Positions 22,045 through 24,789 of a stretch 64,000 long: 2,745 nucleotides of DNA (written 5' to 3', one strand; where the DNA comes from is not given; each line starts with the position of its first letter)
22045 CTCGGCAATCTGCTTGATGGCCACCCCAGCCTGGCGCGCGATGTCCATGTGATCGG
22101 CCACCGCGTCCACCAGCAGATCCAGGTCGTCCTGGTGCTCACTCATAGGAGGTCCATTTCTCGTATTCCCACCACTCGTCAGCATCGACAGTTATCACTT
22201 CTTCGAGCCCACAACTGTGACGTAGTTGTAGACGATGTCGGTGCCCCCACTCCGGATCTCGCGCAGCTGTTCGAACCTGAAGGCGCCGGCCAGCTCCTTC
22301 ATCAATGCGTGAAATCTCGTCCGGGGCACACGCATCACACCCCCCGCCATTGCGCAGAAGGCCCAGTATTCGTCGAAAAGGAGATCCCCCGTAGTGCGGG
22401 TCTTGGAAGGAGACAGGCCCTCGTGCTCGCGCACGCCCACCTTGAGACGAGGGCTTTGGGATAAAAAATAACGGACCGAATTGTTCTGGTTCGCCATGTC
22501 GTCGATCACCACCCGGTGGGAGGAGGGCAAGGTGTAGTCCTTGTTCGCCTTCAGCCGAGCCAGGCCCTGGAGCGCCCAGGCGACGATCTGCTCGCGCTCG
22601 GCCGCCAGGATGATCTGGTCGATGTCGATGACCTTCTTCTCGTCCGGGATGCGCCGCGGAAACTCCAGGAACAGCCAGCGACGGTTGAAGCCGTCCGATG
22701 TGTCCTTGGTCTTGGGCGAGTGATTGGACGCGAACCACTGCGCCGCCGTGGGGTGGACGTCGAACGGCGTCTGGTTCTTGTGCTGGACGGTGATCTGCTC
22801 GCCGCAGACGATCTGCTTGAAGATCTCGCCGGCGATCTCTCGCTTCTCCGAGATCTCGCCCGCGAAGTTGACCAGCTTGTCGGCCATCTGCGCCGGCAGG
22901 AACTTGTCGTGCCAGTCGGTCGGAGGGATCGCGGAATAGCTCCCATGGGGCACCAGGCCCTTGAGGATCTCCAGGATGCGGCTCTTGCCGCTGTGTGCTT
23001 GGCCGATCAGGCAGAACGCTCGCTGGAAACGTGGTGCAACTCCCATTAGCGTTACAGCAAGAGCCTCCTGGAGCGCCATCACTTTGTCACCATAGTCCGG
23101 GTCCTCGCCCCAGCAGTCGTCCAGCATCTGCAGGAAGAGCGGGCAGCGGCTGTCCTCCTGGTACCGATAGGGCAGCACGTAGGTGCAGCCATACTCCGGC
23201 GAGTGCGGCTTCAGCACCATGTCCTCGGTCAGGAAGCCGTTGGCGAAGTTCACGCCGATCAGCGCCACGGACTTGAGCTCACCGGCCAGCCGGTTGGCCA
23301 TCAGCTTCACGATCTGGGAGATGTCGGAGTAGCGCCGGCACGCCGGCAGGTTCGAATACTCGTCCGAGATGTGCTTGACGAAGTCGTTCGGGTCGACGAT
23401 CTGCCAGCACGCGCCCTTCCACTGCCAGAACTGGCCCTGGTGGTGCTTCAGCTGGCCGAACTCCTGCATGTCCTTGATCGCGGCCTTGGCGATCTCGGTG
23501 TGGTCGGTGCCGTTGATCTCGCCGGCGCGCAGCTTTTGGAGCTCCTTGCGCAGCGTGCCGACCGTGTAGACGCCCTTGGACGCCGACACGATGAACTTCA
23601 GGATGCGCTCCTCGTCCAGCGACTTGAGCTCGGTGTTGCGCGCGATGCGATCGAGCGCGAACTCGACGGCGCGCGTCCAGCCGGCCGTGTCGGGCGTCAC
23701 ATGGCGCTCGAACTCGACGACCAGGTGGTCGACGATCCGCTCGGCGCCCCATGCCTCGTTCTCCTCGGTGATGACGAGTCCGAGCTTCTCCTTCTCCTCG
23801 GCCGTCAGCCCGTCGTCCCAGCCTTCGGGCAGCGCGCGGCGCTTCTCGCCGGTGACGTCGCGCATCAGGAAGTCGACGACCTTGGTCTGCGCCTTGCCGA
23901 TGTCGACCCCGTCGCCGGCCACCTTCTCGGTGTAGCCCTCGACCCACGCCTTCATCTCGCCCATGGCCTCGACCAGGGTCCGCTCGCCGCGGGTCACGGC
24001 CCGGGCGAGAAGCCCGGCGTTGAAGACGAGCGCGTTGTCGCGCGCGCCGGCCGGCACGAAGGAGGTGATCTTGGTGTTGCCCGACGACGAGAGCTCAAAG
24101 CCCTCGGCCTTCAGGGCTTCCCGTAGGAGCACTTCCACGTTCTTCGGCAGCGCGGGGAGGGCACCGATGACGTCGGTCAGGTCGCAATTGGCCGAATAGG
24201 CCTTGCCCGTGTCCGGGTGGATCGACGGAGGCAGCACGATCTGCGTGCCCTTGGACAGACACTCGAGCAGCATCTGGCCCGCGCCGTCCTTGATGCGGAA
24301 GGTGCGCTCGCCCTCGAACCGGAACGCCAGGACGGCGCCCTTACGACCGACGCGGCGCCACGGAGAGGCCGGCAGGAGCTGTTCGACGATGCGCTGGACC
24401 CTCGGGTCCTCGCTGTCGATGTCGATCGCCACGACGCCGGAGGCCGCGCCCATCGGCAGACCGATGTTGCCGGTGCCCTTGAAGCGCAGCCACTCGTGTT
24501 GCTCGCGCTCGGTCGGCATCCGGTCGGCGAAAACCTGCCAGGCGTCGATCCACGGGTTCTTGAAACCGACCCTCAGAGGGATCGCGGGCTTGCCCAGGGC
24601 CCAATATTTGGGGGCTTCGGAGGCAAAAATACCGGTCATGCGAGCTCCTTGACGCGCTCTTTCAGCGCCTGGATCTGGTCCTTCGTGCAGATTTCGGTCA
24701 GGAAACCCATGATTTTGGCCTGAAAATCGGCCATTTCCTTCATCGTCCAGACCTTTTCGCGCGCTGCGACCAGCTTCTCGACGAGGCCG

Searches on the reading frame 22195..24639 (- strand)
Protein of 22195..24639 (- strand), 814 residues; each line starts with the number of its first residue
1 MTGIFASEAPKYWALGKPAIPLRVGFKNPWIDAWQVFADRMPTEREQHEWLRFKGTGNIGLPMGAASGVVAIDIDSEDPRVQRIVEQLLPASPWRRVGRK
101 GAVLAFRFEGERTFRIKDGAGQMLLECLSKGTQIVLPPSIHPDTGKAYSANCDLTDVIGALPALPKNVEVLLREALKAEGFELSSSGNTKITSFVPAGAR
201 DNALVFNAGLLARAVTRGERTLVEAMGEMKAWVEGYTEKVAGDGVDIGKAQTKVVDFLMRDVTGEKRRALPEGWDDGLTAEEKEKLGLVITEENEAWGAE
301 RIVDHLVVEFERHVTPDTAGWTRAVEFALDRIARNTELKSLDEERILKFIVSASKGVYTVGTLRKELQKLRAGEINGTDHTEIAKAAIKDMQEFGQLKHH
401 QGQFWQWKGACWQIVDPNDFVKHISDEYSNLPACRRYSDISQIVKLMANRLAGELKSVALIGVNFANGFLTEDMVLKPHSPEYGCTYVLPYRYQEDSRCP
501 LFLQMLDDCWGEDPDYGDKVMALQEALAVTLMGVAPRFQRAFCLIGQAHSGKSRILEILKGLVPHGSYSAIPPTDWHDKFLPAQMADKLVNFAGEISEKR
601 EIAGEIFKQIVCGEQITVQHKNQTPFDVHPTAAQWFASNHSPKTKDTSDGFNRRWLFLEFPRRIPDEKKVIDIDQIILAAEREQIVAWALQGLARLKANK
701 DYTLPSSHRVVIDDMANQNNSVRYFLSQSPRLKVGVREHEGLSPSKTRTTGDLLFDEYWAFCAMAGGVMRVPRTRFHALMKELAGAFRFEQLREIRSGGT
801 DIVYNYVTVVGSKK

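Call 88: search_dna_similar(query=window:22195-24639:-, collection=phages, mode=protein, max_evalue=1e-20, max_rows=12)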
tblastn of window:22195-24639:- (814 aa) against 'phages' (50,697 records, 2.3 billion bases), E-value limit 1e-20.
Records with a match: 12; places in all: 12; records where one place covers at least 80% of the query: 11.
Best place of each record, by identity: <60% 12.
By first word of the organism name: Acinetobacter 5; Achromobacter 3; Caulobacter 2; Xylophilus 1; Bacteriophage 1.
By host as written in the record: Achromobacter xylosoxidans 3; Caulobacter crescentus 2; Acinetobacter baumannii 2; Xylophilus sp. 1; Acinetobacter baumannii MRSN 423159 1; Acinetobacter baumannii TV2199 1; Acinetobacter baumannii AB5075 1; - 1.
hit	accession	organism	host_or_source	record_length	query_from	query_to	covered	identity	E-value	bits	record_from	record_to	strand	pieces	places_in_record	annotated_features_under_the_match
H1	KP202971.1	Achromobacter phage JWF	Achromobacter xylosoxidans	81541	4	810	99%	45.0%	0e+0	706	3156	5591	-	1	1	hypothetical protein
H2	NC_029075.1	Achromobacter phage JWF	Achromobacter xylosoxidans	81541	4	810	99%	45.0%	0e+0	706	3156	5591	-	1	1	DNA primase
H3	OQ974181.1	Achromobacter phage 2-1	Achromobacter xylosoxidans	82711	4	811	99%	43.7%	0e+0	701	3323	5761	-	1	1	DNA primase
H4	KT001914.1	Caulobacter phage Seuss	Caulobacter crescentus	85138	3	812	100%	43.4%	0e+0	689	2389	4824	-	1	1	DNA primase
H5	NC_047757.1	Caulobacter phage Seuss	Caulobacter crescentus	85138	3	812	100%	43.4%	0e+0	689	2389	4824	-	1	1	DNA primase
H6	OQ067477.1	Xylophilus phage Lumi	Xylophilus sp.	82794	4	810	99%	43.2%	0e+0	681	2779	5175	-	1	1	putative DNA primase | hypothetical protein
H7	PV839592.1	Acinetobacter phage fJoAci04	Acinetobacter baumannii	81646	3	734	90%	35.9%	8e-62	462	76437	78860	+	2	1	DNA primase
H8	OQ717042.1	Acinetobacter phage EAb13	Acinetobacter baumannii MRSN 423159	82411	3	734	90%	35.9%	8e-62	462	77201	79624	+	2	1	DNA primase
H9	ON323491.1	Acinetobacter phage vB_AbaS_TCUP2199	Acinetobacter baumannii TV2199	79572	3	734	89%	35.6%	9e-61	454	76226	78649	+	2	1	hypothetical protein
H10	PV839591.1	Acinetobacter phage fJoAci01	Acinetobacter baumannii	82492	3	734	89%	35.6%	9e-61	454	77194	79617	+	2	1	DNA primase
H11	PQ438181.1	Acinetobacter phage Mystique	Acinetobacter baumannii AB5075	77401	3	734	90%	35.1%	2e-59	469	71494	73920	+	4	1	putative DNA primase (x3) | hypothetical protein (x2) | ribosome_binding_site (x4)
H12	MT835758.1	Bacteriophage sp.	human fecal samples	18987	362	766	50%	26.9%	1e-24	117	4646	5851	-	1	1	record has no annotation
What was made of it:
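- Tried and rejected: Only the primase led to Seuss and JWF (call 88).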

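Call 89: get_annotated_region(hit=H4, flank=3500)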
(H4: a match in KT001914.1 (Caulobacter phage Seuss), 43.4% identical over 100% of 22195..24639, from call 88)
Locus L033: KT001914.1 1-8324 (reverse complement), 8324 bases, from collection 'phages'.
description: Caulobacter phage Seuss, complete genome.
organism: Caulobacter phage Seuss (NCBI taxid 1675601)
taxonomy: Viruses; Duplodnaviria; Heunggongvirae; Uroviricota; Caudoviricetes; Seussvirus; Seussvirus seuss
host: Caulobacter crescentus; source: -; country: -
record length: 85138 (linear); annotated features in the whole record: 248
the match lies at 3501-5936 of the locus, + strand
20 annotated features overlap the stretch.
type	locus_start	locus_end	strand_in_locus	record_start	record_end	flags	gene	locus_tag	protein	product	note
CDS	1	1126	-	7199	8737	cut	-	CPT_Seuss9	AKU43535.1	hypothetical protein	-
CDS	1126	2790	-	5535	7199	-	-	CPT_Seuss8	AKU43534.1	terminase large subunit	-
regulatory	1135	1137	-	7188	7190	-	-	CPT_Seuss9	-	ribosome_binding_site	-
regulatory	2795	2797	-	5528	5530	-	-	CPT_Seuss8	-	ribosome_binding_site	-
regulatory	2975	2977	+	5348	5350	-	-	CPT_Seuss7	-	ribosome_binding_site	-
CDS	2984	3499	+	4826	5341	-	-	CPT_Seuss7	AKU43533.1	hypothetical protein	-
regulatory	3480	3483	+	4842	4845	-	-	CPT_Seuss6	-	ribosome_binding_site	-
CDS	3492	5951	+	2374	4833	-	-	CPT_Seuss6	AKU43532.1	DNA primase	-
regulatory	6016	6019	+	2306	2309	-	-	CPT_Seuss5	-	ribosome_binding_site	-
CDS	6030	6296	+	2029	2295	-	-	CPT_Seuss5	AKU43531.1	hypothetical protein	-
regulatory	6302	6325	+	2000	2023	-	-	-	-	terminator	-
regulatory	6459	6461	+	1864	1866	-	-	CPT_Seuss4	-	ribosome_binding_site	-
CDS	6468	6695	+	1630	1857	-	-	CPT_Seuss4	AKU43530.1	hypothetical protein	-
repeat_region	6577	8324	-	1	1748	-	-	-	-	-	right and left terminal repeat sequences and all genes contained within are identical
regulatory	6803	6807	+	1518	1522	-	-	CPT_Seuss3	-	ribosome_binding_site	-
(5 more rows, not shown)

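Call 90: get_annotated_region(hit=H2, flank=3500)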
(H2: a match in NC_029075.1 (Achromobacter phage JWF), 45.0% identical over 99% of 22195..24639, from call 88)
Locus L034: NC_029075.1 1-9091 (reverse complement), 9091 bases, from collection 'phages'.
description: Achromobacter phage JWF, complete genome.
organism: Achromobacter phage JWF (NCBI taxid 1589748)
taxonomy: Viruses; Duplodnaviria; Heunggongvirae; Uroviricota; Caudoviricetes
host: Achromobacter xylosoxidans; source: sewage; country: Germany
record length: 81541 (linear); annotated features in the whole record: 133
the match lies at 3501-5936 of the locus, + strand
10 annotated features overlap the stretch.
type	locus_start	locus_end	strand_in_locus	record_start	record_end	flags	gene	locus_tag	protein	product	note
CDS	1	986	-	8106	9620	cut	-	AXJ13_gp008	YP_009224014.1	portal protein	similar to hypothetical protein SHOU24_74 [Vibrio phage SHOU24]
CDS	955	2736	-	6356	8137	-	-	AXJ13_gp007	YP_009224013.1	terminase large subunit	similar to gp2.11 [Bacillus phage SPO1] and terminase large subunit [Bacillus phage SP10], C-terminus similar to ...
CDS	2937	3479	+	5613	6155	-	-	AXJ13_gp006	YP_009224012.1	hypothetical protein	similar to hypothetical protein MESS4_510117 [Mesorhizobium sp. STM 4661]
CDS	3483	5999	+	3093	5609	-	-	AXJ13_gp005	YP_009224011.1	DNA primase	phage/plasmid primase, P4 family, C-terminal domain; similar to hypothetical protein MESS4_510118 [Mesorhizobium sp. ...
CDS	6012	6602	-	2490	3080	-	-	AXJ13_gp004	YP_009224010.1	putative endonuclease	similar to hypothetical protein AFU63487 [Salmonella phage SBA-1781] and hypothetical protein AFU63534 [Salmonella ...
regulatory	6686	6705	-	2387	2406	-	-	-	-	terminator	putative transcriptional terminator, - 18.80 kcal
CDS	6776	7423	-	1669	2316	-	-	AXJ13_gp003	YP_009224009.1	putative endonuclease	similar to EE36P1_gp51 [Roseophage EE36P1], p42.1 [Xanthomonas phage Xop411] and 231 gene product [Salmonella phage ...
CDS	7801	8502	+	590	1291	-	-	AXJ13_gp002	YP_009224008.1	hypothetical protein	similar to hypothetical protein [Burkholderia sp. MSh1]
regulatory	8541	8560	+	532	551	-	-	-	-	terminator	putative transcriptional terminator, -16.60 kcal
CDS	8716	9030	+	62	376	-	-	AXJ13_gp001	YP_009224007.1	hypothetical protein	-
